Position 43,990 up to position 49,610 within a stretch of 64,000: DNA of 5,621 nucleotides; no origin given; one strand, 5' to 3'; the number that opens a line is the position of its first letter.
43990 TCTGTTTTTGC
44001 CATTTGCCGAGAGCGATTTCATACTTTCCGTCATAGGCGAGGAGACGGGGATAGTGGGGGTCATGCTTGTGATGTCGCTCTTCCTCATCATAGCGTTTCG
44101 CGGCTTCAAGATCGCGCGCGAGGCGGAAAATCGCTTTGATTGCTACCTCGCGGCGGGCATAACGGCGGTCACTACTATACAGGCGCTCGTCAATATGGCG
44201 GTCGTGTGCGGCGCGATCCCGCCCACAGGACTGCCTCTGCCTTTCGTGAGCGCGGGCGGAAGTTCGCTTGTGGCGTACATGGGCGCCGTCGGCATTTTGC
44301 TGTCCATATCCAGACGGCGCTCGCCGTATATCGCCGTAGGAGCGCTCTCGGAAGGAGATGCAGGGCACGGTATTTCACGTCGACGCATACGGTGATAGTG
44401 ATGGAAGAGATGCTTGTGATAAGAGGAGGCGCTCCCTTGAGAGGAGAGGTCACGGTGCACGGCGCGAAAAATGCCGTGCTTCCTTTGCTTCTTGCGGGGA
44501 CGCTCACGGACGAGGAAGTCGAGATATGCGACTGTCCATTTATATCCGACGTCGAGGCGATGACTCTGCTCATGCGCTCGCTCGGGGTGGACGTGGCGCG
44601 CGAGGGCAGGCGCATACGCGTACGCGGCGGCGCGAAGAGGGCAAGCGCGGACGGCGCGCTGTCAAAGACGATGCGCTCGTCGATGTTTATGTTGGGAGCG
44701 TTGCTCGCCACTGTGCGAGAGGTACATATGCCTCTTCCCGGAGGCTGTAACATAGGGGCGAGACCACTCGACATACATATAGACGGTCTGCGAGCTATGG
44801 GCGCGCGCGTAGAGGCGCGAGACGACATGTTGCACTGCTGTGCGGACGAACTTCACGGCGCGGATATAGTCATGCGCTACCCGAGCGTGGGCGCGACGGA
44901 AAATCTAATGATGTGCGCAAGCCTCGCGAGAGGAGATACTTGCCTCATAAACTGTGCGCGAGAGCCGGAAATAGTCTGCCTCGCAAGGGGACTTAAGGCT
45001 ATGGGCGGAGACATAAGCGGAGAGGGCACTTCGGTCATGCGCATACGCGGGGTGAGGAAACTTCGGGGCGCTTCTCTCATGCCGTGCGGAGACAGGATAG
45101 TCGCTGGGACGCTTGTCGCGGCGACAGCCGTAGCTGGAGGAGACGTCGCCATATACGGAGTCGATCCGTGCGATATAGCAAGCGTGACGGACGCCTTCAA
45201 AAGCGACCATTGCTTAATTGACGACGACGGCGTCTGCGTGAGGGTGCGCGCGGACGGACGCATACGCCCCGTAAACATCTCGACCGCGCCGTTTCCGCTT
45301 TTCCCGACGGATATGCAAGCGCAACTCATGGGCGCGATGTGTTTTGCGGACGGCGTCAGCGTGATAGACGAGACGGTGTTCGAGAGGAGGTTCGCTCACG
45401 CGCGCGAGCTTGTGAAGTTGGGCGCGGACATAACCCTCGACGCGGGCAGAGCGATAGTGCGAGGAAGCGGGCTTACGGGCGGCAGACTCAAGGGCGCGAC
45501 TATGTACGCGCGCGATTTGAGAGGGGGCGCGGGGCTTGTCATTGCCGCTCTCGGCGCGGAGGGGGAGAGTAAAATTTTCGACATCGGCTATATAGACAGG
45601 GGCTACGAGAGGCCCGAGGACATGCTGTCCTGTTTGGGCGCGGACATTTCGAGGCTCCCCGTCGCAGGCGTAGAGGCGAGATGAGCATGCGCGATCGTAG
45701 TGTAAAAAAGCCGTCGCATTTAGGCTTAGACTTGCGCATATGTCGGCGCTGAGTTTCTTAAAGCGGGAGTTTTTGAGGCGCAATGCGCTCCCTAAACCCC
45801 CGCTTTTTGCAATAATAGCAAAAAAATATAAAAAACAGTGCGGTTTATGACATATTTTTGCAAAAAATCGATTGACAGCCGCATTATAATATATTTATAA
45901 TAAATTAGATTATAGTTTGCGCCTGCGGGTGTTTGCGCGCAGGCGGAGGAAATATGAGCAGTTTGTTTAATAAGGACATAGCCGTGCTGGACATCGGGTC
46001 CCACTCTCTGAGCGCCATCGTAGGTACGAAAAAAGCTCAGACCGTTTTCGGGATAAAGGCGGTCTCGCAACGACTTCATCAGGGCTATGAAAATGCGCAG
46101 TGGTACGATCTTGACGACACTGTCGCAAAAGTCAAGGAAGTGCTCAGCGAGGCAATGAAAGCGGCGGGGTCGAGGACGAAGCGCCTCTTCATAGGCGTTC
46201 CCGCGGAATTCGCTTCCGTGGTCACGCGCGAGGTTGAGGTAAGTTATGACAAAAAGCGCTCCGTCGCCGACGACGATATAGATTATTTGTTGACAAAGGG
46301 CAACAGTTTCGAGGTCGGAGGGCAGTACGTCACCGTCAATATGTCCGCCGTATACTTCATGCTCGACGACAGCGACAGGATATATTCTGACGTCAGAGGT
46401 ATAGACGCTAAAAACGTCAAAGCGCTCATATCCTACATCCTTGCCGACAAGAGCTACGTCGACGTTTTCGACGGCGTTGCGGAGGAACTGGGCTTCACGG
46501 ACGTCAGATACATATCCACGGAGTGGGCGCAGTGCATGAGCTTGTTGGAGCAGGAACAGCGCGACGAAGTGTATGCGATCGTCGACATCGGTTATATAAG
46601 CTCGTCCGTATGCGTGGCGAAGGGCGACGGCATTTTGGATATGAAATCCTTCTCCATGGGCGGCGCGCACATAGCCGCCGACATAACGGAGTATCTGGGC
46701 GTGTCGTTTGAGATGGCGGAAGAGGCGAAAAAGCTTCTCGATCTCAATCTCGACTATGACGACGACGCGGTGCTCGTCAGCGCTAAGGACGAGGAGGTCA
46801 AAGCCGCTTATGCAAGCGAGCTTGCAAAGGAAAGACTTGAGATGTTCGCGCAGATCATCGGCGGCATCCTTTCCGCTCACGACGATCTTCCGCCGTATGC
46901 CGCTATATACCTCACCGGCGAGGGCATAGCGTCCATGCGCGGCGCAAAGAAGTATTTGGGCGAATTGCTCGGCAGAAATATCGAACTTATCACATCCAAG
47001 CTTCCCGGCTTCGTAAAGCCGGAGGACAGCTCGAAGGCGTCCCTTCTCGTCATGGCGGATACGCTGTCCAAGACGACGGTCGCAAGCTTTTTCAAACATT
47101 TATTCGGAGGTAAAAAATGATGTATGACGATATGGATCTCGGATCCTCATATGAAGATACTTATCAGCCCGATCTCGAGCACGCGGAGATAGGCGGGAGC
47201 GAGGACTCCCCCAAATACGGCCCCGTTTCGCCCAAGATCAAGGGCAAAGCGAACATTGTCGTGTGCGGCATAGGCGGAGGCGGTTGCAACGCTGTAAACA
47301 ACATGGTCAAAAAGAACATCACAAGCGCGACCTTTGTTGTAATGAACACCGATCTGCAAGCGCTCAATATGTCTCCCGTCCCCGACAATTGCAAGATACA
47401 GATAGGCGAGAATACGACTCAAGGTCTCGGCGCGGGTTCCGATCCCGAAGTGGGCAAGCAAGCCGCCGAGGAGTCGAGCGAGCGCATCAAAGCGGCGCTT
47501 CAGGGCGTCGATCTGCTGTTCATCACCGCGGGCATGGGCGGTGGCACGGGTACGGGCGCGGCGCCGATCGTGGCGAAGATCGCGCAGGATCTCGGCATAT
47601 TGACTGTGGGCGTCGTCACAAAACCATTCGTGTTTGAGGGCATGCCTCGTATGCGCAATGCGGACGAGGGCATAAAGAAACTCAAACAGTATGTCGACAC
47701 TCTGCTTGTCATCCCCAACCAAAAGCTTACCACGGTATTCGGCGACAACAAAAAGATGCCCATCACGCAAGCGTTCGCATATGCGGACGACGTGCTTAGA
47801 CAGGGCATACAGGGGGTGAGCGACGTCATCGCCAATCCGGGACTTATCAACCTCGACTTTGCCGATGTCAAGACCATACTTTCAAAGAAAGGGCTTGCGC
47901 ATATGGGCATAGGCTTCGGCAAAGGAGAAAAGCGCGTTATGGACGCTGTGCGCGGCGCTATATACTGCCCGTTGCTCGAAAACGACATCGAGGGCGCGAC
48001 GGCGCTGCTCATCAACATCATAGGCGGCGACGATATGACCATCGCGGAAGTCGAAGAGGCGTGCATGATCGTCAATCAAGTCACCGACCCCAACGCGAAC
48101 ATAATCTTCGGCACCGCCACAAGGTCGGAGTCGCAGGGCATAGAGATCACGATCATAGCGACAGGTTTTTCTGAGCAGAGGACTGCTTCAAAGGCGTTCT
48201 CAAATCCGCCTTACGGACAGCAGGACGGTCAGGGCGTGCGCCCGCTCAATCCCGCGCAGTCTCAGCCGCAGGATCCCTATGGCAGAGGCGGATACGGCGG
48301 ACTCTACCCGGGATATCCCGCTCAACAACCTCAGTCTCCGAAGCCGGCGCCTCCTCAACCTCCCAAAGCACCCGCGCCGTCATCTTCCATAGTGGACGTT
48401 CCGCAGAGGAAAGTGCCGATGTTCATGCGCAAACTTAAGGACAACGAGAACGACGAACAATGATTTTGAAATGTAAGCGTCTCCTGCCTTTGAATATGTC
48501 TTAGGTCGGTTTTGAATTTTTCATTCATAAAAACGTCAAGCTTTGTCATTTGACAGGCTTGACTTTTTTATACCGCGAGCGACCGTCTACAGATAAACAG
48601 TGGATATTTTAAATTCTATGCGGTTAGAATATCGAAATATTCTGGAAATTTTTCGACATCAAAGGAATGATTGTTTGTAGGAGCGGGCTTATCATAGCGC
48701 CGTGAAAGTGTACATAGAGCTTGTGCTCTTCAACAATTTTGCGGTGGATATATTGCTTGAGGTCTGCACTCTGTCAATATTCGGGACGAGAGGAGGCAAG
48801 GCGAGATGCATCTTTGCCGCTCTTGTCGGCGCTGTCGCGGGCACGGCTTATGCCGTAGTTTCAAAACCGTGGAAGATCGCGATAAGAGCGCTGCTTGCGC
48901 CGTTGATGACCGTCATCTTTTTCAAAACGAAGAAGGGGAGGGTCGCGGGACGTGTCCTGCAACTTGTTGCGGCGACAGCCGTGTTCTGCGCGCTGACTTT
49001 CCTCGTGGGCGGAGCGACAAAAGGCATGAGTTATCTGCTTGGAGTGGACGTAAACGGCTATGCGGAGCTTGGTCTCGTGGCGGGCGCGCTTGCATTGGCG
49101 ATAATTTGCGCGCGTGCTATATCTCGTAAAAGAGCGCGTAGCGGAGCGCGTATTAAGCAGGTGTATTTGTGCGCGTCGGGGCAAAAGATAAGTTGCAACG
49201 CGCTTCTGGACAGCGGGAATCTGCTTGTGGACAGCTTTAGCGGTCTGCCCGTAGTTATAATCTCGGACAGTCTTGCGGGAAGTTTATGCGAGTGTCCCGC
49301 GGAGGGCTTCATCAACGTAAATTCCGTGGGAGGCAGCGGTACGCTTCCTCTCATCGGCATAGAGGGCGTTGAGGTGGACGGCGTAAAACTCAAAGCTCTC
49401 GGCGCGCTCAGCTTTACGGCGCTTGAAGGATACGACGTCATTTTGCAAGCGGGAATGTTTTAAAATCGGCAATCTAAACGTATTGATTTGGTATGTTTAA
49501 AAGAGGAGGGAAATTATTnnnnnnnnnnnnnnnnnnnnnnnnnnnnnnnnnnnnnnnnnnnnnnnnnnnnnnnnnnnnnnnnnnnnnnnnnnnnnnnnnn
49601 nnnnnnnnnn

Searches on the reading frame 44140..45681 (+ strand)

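Call 63: search_protein_families(library=pfam, proteins=[window:44140-45681:+], max_evalue=0.00001)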
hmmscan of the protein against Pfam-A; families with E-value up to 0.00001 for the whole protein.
window:44140-45681:+ (514 aa): 1 family
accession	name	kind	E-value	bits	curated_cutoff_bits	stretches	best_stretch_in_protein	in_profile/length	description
PF00275.25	EPSP_synthase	-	3.7e-81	273.4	22.8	1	95-494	2-415/417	EPSP synthase (3-phosphoshikimate 1-carboxyvinyltransferase)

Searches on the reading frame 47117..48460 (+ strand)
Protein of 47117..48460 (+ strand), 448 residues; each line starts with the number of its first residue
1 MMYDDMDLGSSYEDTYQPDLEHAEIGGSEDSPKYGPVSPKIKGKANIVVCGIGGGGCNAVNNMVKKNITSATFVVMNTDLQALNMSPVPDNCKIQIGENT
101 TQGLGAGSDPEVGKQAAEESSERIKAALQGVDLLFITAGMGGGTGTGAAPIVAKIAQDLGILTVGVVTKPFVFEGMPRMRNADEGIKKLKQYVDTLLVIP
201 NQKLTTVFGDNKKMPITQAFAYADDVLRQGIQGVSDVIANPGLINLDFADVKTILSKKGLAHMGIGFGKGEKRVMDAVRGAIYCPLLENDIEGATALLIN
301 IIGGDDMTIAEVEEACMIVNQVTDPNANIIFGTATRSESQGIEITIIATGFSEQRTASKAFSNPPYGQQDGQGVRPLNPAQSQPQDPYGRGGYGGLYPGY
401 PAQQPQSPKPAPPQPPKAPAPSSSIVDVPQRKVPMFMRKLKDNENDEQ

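Call 63: search_protein_families(library=pfam, proteins=[window:47117-48460:+], max_evalue=0.00001)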
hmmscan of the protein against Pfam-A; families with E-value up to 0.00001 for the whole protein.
window:47117-48460:+ (448 aa): 2 families
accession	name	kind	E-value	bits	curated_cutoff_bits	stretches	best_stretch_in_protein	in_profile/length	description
PF00091.31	Tubulin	-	6.1e-50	170.6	33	1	46-207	1-188/190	Tubulin/FtsZ family, GTPase domain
PF12327.13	FtsZ_C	-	6.7e-26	90.9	27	1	259-351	1-94/95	FtsZ family, C-terminal domain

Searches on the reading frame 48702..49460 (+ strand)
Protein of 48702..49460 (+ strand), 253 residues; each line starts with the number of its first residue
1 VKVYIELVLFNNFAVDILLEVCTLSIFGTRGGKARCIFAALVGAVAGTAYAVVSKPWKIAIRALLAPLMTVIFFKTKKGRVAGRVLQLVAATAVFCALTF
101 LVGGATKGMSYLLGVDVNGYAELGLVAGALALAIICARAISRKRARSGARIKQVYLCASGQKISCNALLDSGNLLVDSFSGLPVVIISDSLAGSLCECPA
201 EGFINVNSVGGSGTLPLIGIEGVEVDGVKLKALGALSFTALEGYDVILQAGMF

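Call 42: search_protein_families(library=ncbifam, proteins=[window:48702-49460:+], max_evalue=0.001)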
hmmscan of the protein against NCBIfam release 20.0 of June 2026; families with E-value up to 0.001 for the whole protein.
window:48702-49460:+ (253 aa): 1 family
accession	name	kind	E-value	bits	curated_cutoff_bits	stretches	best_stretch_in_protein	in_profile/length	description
TIGR02854.1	spore_II_GA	equivalog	4.1e-21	75.6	209.55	1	1-190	1-200/293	sigma-E processing peptidase SpoIIGA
